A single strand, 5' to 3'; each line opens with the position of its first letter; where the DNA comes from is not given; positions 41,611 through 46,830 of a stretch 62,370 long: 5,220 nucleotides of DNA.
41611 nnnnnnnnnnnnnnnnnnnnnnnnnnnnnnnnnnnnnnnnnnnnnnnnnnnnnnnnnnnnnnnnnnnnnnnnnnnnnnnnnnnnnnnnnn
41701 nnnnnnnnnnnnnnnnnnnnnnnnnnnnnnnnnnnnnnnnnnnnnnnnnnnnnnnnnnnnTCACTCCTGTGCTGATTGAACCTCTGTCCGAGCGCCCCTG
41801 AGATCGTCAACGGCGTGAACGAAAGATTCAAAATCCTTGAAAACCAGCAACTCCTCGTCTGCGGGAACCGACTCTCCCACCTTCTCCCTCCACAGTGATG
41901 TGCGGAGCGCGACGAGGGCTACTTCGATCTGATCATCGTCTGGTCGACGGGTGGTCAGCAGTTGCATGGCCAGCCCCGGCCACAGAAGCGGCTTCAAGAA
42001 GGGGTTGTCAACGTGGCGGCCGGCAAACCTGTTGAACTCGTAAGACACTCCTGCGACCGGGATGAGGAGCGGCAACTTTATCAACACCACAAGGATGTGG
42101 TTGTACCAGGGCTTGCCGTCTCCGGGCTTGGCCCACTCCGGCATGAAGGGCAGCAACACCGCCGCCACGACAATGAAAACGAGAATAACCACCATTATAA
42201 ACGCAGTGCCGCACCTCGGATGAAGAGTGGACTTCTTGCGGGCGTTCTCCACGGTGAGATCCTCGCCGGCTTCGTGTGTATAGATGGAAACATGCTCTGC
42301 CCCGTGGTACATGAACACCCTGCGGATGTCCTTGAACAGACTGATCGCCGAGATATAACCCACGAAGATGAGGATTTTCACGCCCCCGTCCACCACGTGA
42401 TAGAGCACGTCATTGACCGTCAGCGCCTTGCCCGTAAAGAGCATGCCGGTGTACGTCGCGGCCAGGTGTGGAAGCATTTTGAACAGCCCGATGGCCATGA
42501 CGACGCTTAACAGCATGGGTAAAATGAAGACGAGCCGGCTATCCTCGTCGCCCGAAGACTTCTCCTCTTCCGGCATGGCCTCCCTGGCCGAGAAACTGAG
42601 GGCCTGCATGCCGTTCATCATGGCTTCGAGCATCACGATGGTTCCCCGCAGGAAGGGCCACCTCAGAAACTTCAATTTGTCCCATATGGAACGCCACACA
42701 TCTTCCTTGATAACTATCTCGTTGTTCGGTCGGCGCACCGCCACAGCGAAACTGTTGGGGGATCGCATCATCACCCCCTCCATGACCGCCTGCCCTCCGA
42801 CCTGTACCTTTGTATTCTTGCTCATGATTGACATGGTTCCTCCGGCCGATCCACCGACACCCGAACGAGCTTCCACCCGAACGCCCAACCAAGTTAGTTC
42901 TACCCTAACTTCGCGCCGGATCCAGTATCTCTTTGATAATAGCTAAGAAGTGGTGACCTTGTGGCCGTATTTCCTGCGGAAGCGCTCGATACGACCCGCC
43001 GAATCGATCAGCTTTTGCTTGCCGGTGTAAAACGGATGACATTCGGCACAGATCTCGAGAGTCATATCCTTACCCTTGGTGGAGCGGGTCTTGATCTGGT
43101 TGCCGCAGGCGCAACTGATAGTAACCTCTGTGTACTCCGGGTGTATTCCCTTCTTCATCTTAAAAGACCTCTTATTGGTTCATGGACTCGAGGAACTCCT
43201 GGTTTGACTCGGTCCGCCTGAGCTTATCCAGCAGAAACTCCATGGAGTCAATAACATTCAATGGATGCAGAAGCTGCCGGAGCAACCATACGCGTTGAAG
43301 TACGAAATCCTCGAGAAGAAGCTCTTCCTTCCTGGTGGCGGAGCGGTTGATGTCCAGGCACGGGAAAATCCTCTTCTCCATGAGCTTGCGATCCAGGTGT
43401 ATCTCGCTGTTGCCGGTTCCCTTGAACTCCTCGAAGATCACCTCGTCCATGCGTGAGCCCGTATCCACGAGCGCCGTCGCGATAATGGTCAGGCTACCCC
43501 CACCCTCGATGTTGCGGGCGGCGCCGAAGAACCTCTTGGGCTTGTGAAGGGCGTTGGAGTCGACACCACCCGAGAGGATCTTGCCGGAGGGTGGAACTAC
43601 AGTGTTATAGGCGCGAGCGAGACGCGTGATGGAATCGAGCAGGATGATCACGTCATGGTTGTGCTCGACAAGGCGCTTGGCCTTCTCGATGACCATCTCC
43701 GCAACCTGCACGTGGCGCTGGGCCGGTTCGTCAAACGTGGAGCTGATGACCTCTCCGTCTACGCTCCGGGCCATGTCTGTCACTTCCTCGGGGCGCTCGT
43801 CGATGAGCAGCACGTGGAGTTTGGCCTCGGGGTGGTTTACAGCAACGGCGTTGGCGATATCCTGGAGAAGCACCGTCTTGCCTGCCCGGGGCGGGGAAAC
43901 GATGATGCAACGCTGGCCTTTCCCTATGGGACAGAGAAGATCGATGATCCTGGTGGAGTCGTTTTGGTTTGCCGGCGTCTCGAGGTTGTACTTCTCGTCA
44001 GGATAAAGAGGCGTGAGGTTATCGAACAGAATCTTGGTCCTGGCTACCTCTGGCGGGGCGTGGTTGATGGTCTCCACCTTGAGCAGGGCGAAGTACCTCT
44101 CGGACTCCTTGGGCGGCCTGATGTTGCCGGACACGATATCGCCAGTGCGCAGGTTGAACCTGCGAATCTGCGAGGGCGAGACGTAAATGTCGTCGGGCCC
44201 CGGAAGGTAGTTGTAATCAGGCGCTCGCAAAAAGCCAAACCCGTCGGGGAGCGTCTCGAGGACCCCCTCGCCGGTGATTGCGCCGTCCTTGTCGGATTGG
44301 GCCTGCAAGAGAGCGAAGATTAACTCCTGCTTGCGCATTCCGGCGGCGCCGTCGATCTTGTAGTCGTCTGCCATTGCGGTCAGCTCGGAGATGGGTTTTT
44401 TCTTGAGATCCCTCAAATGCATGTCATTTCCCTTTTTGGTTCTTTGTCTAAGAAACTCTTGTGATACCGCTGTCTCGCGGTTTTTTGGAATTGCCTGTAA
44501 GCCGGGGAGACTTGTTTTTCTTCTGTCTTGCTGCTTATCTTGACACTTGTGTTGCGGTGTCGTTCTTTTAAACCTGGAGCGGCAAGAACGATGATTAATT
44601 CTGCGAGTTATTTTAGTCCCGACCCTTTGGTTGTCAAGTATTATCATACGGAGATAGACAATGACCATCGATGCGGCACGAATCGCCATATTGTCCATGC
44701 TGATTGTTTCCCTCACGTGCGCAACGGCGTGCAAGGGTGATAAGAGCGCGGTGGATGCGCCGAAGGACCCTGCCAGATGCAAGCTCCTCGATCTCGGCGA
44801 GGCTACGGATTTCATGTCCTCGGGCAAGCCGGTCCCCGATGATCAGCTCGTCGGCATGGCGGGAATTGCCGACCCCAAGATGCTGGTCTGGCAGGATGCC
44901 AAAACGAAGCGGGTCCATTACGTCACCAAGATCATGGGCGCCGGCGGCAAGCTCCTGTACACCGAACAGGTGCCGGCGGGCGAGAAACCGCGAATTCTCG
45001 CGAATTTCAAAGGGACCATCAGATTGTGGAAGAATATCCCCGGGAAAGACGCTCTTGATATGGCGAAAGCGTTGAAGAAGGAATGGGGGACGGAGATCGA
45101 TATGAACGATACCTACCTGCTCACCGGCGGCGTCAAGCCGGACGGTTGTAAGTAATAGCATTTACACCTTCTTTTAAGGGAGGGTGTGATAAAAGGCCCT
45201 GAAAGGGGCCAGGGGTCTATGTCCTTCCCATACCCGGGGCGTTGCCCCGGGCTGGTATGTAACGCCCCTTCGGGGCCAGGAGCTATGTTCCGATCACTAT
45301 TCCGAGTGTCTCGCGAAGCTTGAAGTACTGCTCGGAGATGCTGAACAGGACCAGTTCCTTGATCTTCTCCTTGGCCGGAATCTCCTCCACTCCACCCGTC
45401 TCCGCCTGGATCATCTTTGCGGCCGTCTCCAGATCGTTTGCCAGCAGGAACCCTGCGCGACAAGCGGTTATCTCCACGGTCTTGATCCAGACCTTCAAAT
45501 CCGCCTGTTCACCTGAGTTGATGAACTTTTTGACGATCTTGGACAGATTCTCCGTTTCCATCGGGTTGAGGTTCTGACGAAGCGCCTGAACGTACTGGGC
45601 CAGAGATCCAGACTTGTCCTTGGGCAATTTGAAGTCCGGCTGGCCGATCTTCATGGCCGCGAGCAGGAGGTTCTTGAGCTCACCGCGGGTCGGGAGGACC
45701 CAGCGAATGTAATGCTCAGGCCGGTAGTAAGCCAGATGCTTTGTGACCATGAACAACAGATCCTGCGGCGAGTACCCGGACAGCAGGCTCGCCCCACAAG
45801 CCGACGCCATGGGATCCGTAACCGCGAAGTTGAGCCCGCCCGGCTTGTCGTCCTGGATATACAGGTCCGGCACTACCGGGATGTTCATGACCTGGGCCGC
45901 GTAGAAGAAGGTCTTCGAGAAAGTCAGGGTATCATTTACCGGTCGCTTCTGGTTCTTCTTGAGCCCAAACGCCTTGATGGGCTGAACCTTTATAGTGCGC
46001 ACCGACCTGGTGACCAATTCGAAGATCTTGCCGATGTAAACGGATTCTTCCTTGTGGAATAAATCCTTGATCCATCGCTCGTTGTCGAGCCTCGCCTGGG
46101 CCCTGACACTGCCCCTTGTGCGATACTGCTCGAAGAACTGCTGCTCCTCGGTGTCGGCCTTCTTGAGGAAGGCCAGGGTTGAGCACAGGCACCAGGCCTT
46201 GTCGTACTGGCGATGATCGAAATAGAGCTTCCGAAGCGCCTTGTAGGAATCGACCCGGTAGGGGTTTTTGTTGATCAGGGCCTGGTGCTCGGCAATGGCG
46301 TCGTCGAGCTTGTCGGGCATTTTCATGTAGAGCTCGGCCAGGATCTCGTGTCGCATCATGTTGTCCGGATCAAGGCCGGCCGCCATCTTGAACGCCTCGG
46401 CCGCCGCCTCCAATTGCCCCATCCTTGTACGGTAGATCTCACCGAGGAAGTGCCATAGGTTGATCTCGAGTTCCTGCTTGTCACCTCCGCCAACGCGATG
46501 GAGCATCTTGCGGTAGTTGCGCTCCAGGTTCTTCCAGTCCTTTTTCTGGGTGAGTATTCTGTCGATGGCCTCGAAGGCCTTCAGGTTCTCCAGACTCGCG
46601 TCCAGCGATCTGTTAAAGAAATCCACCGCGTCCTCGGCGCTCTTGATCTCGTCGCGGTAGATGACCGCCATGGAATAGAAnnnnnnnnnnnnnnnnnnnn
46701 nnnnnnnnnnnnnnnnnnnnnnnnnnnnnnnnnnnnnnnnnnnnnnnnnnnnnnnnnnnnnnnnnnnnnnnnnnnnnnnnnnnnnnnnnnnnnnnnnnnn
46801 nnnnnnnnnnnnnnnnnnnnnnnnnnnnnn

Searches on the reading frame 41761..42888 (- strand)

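Call 10: search_protein_families(library=pfam, proteins=[window:41761-42888:-], max_evalue=0.001)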
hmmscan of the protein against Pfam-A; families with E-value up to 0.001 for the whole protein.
window:41761-42888:- (375 aa): 1 family
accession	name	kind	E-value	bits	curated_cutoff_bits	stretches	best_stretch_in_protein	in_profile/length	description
PF07136.16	DUF1385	-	6.4e-76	255.1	22.1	1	77-331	1-224/227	Protein of unknown function (DUF1385)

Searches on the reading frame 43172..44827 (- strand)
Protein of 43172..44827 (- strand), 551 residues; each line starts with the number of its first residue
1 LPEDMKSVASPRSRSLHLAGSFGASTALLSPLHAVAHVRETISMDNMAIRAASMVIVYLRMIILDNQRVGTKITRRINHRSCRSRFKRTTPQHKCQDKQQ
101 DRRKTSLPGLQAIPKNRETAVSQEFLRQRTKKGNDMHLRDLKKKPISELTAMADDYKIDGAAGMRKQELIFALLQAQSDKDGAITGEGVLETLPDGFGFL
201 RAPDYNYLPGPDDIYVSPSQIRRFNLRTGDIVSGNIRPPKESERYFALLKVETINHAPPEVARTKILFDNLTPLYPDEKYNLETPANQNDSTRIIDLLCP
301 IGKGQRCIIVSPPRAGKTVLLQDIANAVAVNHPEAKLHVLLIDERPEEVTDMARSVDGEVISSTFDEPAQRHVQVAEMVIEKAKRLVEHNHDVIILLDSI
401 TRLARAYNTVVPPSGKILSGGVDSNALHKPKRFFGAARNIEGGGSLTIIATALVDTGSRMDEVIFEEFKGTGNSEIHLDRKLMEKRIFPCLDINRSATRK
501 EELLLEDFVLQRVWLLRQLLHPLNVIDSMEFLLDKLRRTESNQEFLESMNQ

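Call 10: search_protein_families(library=pfam, proteins=[window:43172-44827:-], max_evalue=0.001)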
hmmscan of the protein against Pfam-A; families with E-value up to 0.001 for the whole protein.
window:43172-44827:- (551 aa): 4 families
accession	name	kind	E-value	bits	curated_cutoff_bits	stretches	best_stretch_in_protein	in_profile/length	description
PF07497.18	Rho_RNA_bind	-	3.1e-34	117.1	27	1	187-260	2-73/73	Rho termination factor, RNA-binding domain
PF00006.31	ATP-synt_ab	-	1.3e-24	87.5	29.5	1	292-497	2-212/213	ATP synthase alpha/beta family, nucleotide-binding domain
PF07498.18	Rho_N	-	5.2e-17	62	24.9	1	140-182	1-43/43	Rho termination factor, N-terminal domain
PF05729.18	NACHT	-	0.00087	19.6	26.7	0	316-406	12-96/167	NACHT domain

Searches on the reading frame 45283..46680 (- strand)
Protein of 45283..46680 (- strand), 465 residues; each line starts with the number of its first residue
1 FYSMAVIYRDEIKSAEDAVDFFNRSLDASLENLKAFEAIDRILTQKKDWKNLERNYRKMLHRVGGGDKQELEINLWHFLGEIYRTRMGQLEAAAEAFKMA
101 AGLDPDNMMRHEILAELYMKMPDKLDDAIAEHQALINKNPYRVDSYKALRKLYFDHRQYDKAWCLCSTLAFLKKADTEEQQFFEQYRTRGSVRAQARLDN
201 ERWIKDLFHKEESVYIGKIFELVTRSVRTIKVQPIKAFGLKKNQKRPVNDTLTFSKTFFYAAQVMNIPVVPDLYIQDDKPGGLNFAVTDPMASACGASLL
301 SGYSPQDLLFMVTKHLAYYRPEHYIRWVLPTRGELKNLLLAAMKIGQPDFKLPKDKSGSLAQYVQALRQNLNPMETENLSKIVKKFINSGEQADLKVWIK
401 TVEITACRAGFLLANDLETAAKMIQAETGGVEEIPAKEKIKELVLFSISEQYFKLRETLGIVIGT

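Call 20: search_solved_structures(query=window:45283-46680:-, max_evalue=1)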
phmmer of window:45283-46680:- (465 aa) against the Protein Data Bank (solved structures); distinct sequences matched with E-value up to 1: 41.
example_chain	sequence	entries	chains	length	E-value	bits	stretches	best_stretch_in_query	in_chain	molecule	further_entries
9g8o_B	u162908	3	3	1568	6.7e-09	38.6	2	55-138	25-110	Superkiller complex protein 3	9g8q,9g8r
7qdr_B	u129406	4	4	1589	7.3e-09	38.4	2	55-138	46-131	Tetratricopeptide repeat protein 37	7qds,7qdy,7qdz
6b85_J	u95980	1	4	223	8.9e-08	34.9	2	79-152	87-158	TMHC4_R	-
9gzg_A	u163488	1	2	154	1.9e-06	30.5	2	75-162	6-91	Engineered CTPR protein with glutamic acids for conductivity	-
8fwd_1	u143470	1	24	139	3.9e-06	29.4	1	85-152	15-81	O43-rpxdoc-EK1_B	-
8far_A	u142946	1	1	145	8.8e-06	28.3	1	85-162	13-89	I432-1-CC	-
7obi_A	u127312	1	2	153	6.9e-05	25.3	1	78-162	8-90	CTPR-rv4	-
8cus_A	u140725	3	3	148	0.00015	24.2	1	85-162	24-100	I432-1(NaCl) Chain A | I432-1(Imd) Chain A | I432-1-X3 Chain A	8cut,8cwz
1na0_A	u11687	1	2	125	0.00027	23.4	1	74-163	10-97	designed protein CTPR3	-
11kc_A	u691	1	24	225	0.00043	22.7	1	79-152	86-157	Designed nanoparticle O43-TM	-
8ump_A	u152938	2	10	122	0.00043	22.7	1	74-129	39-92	T33-ml35-redesigned-TPR-domain-fold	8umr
2fo7_A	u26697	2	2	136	0.00044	22.7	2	74-162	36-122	SYNTHETIC CONSENSUS TPR PROTEIN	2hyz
6vfh_A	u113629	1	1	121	0.0006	22.2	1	73-162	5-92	T33_dn10A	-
6vfi_B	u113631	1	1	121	0.00064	22.1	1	73-162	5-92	O43_dn18B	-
6v8e_A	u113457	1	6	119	0.00064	22.1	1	73-163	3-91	Designed protein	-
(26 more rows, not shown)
